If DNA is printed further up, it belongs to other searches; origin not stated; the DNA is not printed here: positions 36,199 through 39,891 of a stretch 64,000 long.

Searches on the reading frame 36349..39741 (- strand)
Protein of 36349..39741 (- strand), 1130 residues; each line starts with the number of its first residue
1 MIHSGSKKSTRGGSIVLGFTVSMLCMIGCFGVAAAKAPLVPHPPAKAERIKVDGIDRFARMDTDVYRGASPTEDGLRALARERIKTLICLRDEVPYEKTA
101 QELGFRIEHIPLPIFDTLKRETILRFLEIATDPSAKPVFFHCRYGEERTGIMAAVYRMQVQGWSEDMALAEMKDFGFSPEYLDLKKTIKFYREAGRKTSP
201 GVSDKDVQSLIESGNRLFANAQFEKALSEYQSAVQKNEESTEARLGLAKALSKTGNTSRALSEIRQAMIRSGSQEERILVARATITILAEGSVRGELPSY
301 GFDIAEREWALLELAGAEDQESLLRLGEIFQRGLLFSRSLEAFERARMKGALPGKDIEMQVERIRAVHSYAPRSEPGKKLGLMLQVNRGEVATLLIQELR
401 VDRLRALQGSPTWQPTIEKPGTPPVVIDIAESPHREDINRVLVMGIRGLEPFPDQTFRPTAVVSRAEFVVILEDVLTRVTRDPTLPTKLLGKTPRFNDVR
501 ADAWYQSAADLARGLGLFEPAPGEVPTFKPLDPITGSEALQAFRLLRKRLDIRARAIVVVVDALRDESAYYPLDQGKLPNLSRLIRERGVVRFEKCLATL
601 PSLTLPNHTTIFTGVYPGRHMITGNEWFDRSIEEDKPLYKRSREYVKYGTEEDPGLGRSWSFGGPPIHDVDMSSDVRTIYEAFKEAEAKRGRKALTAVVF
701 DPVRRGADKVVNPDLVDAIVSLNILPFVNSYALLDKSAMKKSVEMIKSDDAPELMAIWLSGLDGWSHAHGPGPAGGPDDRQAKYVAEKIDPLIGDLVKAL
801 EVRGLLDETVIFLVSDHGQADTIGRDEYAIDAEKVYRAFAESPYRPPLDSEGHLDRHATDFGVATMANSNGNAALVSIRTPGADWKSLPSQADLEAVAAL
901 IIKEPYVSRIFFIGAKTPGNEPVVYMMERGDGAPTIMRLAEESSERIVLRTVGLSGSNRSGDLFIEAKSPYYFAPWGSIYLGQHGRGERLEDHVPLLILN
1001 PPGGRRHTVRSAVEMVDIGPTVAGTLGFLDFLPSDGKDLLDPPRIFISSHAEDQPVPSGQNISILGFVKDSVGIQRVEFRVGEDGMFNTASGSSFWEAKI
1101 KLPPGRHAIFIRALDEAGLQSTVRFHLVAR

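Call 53: search_protein_families(library=pfam, proteins=[window:36349-39741:-], max_evalue=0.000001)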
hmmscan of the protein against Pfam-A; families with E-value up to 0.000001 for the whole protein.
window:36349-39741:- (1130 aa): 6 families
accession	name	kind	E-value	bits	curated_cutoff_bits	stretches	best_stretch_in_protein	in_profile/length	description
PF01663.27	Phosphodiest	-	2.4e-33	116.6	23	1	557-837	2-237/342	Type I phosphodiesterase / nucleotide pyrophosphatase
PF22741.1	PTP-NADK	-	5.8e-15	55.5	27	1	61-168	26-141/163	DSP-PTPase phosphatase fused to NAD+ Kinase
PF22785.1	Tc-R-P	-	6.5e-11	43.1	27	1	64-157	4-101/106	Polymorphic toxin system, DSP-PTPase phosphatase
PF03162.18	Y_phosphatase2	-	6.5e-10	39.3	27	1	56-182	5-137/165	Tyrosine phosphatase family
PF22784.1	PTP-SAK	-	2.5e-09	37.8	27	1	72-194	20-139/153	Swiss Army Knife protein, DSP-PTPase phosphatase domain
PF14559.12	TPR_19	-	2e-07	31.7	25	1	217-266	1-50/68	Tetratricopeptide repeat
